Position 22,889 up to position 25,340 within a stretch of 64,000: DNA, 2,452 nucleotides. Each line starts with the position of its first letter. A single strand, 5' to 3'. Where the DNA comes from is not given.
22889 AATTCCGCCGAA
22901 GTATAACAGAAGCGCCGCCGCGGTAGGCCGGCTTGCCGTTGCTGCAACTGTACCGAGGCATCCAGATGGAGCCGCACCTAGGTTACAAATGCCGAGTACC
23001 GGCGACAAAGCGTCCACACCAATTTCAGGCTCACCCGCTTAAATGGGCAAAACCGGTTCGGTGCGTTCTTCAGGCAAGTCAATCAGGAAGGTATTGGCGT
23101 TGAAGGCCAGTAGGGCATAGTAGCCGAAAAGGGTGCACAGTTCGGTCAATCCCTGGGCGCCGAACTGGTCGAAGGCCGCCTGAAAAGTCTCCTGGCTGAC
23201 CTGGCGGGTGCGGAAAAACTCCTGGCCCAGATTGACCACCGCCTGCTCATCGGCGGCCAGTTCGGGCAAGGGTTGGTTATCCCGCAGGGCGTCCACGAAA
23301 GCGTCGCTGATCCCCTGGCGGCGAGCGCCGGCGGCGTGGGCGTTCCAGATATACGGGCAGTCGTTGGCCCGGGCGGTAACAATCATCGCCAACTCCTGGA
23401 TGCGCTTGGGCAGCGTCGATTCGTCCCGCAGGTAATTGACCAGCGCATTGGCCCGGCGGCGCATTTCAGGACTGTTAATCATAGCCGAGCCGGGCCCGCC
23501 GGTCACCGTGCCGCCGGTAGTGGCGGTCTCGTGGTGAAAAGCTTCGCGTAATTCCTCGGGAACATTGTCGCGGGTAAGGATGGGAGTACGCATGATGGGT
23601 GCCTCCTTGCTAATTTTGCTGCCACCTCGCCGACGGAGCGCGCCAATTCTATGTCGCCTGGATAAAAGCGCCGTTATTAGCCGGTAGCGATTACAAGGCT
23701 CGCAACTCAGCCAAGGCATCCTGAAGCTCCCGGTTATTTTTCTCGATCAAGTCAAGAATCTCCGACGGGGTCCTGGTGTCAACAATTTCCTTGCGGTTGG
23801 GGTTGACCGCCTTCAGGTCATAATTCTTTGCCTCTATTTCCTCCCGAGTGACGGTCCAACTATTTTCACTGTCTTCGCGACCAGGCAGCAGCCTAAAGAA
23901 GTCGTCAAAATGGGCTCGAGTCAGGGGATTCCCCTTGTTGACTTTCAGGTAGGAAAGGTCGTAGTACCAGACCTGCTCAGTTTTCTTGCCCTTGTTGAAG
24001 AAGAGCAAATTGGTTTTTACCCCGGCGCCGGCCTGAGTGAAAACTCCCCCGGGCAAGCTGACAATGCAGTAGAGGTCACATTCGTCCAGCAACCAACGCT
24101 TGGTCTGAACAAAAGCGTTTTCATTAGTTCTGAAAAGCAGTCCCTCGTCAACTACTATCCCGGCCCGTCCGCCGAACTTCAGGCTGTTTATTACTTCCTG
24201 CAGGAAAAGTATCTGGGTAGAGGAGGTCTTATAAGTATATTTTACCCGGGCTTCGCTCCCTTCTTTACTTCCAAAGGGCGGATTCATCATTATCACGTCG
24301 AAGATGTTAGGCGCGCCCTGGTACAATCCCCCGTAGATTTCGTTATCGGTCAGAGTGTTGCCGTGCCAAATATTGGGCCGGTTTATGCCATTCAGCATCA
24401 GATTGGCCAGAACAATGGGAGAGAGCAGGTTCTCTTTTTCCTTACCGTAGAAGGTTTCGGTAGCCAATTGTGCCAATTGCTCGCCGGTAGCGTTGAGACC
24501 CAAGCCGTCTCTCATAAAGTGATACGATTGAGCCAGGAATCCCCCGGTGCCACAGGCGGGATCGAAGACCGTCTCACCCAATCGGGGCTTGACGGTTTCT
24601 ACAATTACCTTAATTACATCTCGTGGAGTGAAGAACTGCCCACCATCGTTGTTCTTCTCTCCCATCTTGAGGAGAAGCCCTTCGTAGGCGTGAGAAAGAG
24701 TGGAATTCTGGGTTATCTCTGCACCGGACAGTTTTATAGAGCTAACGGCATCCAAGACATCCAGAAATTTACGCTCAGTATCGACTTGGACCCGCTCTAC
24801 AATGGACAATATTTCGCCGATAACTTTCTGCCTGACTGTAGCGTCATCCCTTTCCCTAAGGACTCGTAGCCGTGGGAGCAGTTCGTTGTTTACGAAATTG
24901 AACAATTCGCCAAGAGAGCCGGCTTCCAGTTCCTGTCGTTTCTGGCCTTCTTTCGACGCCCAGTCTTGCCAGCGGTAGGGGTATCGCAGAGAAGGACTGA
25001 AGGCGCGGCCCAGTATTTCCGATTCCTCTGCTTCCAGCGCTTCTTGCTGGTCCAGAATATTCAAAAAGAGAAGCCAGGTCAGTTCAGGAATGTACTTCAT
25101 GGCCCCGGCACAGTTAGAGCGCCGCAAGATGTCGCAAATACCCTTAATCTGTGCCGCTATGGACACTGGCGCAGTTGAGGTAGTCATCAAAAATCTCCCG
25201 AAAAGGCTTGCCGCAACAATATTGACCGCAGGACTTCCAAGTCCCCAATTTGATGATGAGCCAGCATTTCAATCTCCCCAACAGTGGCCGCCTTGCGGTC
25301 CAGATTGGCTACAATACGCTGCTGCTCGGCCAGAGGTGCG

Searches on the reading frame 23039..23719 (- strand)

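Call 47: search_protein_families(library=pfam, max_evalue=0.00001, proteins=[window:23039-23719:-])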
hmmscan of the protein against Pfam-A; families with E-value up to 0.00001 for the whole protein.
window:23039-23719:- (226 aa): 1 family
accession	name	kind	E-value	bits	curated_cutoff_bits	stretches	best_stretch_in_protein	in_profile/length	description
PF02627.25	CMD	-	1.8e-09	37.9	23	1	84-145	1-62/84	Carboxymuconolactone decarboxylase family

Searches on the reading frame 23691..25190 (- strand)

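Call 47: search_protein_families(library=pfam, max_evalue=0.00001, proteins=[window:23691-25190:-])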
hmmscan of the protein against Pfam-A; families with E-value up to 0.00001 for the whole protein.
window:23691-25190:- (499 aa): 3 families
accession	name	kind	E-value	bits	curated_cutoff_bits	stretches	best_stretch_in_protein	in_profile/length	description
PF02384.22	N6_Mtase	-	3.2e-60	204.5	20.4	1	162-463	3-301/311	N-6 DNA Methylase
PF12161.14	HsdM_N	-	3.8e-07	31.2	24.5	1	11-88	1-81/135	HsdM N-terminal domain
PF07669.17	Eco57I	-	3.8e-06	27.5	25.3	1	292-379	70-165/171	Eco57I restriction-modification methylase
